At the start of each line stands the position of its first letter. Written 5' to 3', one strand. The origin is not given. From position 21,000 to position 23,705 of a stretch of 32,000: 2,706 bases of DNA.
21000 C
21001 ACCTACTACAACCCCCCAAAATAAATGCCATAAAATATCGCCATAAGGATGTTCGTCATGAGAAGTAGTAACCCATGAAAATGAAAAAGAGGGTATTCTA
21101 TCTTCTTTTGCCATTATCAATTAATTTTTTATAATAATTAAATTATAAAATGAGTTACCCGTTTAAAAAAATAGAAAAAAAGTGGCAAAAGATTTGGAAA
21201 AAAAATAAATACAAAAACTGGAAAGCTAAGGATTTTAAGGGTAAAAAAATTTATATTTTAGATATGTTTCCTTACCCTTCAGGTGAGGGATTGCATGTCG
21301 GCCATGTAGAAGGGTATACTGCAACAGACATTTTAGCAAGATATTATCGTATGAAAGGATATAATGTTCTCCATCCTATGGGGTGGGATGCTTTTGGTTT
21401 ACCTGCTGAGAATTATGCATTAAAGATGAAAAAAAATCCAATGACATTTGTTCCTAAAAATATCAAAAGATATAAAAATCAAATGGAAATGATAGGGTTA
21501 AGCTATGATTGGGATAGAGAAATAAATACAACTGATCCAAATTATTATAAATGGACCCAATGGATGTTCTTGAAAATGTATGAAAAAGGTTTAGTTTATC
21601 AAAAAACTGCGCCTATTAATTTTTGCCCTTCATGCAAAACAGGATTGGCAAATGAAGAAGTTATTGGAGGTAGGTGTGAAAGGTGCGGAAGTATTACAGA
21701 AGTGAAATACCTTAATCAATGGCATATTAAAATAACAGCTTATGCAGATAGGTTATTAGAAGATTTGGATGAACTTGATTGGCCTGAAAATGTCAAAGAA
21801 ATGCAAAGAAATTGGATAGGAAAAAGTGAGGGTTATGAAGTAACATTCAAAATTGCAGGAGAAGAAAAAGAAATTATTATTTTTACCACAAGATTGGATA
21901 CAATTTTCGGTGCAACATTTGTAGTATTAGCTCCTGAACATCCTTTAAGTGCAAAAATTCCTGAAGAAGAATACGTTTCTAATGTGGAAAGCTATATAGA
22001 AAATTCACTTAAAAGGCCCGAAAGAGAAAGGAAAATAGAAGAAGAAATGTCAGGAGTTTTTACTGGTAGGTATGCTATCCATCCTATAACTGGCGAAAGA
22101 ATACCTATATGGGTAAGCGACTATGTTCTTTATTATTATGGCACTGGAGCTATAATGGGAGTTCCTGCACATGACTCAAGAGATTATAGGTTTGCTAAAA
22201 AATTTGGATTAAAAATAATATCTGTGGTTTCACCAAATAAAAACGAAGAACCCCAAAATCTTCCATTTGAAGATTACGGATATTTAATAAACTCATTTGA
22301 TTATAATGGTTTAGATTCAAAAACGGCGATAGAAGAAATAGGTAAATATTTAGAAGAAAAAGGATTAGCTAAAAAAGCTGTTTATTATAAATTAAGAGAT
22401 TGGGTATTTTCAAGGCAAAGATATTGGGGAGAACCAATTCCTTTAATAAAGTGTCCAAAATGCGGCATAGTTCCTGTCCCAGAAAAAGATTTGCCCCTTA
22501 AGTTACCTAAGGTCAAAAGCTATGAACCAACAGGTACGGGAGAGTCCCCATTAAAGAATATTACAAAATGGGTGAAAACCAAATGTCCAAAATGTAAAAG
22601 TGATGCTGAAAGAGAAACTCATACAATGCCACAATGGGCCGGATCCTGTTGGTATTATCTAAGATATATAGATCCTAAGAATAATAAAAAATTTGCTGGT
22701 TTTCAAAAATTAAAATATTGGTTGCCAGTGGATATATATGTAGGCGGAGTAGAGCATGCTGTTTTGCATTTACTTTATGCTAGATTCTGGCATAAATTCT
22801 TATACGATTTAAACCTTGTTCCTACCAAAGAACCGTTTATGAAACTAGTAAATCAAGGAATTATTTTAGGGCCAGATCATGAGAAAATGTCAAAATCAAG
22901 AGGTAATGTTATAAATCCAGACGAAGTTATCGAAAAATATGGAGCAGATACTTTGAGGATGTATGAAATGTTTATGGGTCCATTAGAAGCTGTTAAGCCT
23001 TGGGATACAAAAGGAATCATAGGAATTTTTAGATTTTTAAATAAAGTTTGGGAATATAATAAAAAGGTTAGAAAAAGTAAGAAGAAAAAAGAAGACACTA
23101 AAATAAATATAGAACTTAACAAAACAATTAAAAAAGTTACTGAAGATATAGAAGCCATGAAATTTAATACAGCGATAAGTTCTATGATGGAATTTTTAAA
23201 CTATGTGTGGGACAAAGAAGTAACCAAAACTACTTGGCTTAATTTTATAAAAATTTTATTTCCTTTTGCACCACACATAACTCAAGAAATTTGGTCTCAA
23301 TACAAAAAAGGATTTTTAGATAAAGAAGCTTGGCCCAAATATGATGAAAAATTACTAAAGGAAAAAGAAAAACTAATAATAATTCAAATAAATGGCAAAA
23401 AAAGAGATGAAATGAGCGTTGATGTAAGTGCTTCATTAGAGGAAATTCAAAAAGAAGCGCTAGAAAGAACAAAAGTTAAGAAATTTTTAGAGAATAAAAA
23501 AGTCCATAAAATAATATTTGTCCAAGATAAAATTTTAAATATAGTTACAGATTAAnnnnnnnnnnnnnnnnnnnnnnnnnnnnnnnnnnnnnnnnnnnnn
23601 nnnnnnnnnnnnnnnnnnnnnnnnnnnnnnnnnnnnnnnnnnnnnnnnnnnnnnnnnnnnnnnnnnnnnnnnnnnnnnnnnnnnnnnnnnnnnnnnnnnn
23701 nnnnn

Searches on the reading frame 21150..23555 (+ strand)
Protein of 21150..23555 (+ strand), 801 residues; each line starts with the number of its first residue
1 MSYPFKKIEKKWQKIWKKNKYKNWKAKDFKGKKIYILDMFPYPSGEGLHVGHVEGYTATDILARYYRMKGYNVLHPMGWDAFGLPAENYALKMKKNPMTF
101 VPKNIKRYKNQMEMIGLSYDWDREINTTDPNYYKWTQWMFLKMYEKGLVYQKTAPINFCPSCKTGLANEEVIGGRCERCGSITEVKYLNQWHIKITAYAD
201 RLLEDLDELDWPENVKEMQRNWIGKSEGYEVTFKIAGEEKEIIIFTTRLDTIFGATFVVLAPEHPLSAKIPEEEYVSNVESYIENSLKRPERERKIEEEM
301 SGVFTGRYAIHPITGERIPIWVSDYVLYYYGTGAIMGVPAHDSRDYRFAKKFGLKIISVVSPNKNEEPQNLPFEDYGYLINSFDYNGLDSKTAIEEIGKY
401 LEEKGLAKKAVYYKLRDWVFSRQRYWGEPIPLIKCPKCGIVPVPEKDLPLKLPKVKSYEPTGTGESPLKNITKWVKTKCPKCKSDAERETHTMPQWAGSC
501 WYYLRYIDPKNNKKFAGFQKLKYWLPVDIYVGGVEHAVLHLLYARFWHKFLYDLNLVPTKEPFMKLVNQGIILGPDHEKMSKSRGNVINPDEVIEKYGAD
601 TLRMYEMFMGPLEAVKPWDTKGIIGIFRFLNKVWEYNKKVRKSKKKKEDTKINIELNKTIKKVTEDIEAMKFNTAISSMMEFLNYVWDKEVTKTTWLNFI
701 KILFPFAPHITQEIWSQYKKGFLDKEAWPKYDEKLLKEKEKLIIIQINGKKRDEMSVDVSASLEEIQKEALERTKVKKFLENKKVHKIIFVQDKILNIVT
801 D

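Call 7: search_protein_families(library=pfam, proteins=[window:21150-23555:+], max_evalue=0.01)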
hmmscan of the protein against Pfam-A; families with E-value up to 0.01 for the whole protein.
window:21150-23555:+ (801 aa): 7 families
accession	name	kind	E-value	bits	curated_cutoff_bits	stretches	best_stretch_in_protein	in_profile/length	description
PF13603.12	tRNA-synt_1_2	-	2.2e-65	220.1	25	1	220-401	1-184/185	Leucyl-tRNA synthetase, editing domain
PF00133.28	tRNA-synt_1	-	3e-52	178.2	22.7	2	12-224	2-226/414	tRNA synthetases class I (I, L, M and V)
PF09334.17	tRNA-synt_1g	-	1.4e-30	106.8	20.1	2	39-180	6-143/391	tRNA synthetases class I (M)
PF08264.19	Anticodon_1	-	4.3e-20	72.5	25.1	1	649-764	1-145/148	Anticodon-binding domain of tRNA ligase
PF01406.26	tRNA-synt_1e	-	5e-06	26.5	27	0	575-605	249-279/301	tRNA synthetases class I (C) catalytic domain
PF12773.13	DZR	-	0.0038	17.8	27.3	0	157-184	13-35/45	Double zinc ribbon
PF17032.10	Zn_ribbon_15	-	0.0091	17.2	28.9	0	132-186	17-65/73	zinc-ribbon family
